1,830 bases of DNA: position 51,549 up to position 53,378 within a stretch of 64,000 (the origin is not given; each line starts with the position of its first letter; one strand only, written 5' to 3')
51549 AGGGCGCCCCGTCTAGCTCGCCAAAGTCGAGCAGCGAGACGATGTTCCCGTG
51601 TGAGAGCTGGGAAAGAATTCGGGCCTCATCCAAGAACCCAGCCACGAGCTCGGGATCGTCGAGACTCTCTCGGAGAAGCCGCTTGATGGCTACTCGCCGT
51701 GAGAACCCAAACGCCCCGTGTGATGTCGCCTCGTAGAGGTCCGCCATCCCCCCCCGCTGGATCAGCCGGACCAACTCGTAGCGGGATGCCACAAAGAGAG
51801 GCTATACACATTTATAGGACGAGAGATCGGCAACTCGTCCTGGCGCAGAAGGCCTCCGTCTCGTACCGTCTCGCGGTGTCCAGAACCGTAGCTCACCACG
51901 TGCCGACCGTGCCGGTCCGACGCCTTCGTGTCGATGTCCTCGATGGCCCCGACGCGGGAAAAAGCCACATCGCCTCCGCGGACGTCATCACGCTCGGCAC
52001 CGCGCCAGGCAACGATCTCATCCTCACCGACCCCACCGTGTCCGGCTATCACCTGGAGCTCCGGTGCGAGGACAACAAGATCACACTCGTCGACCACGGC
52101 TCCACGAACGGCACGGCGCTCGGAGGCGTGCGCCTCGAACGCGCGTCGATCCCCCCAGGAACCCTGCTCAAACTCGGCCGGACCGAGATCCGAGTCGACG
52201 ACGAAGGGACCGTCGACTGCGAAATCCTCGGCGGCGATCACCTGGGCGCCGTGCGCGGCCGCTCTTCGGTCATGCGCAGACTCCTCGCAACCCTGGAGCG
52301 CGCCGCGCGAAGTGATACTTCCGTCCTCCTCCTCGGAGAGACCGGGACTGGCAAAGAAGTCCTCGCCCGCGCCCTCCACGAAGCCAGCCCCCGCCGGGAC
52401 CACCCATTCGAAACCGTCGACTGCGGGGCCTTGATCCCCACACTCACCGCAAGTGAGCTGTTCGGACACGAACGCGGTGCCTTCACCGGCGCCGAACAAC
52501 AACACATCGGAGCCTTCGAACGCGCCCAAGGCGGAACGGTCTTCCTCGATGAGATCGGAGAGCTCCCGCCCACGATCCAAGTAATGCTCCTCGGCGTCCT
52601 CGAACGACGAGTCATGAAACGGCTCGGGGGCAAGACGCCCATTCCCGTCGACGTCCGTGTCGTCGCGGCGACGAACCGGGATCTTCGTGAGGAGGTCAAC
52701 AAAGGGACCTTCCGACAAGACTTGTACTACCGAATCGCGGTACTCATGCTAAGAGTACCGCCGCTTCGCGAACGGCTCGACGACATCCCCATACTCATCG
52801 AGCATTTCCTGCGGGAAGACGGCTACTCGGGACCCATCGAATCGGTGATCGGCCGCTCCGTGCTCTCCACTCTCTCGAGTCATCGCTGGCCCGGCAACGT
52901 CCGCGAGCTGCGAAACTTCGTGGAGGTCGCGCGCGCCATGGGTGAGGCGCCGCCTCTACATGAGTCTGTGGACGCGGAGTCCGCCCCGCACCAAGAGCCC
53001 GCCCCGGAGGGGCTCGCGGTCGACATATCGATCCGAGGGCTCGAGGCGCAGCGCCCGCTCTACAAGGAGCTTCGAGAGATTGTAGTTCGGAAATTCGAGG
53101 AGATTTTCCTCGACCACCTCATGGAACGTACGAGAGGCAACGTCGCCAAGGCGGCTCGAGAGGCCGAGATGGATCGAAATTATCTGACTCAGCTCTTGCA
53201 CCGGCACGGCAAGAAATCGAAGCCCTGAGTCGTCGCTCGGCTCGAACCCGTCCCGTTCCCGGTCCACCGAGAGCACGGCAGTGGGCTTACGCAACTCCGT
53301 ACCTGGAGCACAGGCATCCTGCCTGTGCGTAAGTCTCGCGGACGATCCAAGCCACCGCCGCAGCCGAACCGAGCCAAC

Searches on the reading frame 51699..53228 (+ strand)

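Call 60: search_protein_families(library=phrogs, proteins=[window:51699-53228:+], max_evalue=0.01)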
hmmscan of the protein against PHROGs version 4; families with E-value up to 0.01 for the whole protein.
window:51699-53228:+ (509 aa): 6 families
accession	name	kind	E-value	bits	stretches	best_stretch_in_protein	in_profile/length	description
phrog_7998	-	unknown function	1.2e-47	163.7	1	186-415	20-235/339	-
phrog_16448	-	other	2.6e-05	23.7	1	196-328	439-571/680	ATPase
phrog_10371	-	DNA, RNA and nucleotide metabolism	6.7e-05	22.3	1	202-326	322-441/683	DNA helicase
phrog_1297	-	other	0.00048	20.2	1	193-328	12-146/356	ATPase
phrog_249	-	moron, auxiliary metabolic gene and host takeover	0.001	19.5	1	203-326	124-244/380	porphyrin biosynthesis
phrog_4871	-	other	0.0099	15.3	0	189-318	479-609/764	ATP-dependent protease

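Call 61: search_protein_families(library=ncbifam, proteins=[window:51699-53228:+], max_evalue=0.01)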
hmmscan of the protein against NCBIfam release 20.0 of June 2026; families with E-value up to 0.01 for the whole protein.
window:51699-53228:+ (509 aa): 38 families (the best 25 are shown)
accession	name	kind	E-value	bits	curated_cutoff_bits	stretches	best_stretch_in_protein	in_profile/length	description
TIGR01817.1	nifA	equivalog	4.9e-89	299.5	528.85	1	184-417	197-430/534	nif-specific transcriptional activator NifA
TIGR01818.1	ntrC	equivalog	2.1e-85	287.2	558.6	1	185-500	136-460/463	nitrogen regulation protein NR(I)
NF003451.0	PRK05022.1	equivalog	6e-85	285.9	476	1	185-504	192-509/512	nitric oxide reductase transcriptional regulator NorR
TIGR02915.1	PEP_resp_reg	equivalog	3e-83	280.1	502.6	1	183-504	139-443/445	PEP-CTERM-box response regulator transcription factor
NF038308.1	RNA_repair_RtcR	equivalog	1.5e-82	278.1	650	1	184-421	181-428/530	RNA repair transcriptional activator RtcR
NF041552.1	TF_PrdR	equivalog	8.8e-79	265.3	795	1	180-496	264-569/577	sigma-54 dependent transcriptional regulator PrdR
TIGR02329.1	propionate_PrpR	equivalog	1.8e-77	261.2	499.2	1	181-409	210-444/526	propionate catabolism operon regulatory protein PrpR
NF008469.0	PRK11361.1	equivalog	2.1e-77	260.8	714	1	188-498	148-449/461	acetoacetate metabolism transcriptional regulator AtoC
NF011695.0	PRK15115.1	equivalog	3.2e-77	260.2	763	1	185-504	137-437/445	two-component system response regulator GlrR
NF011953.0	PRK15424.1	equivalog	8.9e-74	249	703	1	180-495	216-526/538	propionate catabolism operon regulatory protein PrpR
NF050807.1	TransRegFlbDCaul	equivalog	3.5e-73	247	750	1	188-487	123-422/454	sigma-54-dependent transcriptional regulator FlbD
TIGR02974.1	phageshock_pspF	equivalog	8.1e-71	238.9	443.55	1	187-422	3-242/336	phage shock protein operon transcriptional activator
NF041906.1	V4R_TF_MobR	exception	8.7e-70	235.7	999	1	187-493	236-534/544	phenol degradation transcriptional regulator MobR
NF011958.0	PRK15429.1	equivalog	2.6e-69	234.6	830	1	181-417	377-614/692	formate hydrogenlyase transcriptional activator FlhA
NF051870.1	NAssimRespRegNtrX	equivalog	5.8e-69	233.1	600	1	185-500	141-447/452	nitrogen assimilation response regulator NtrX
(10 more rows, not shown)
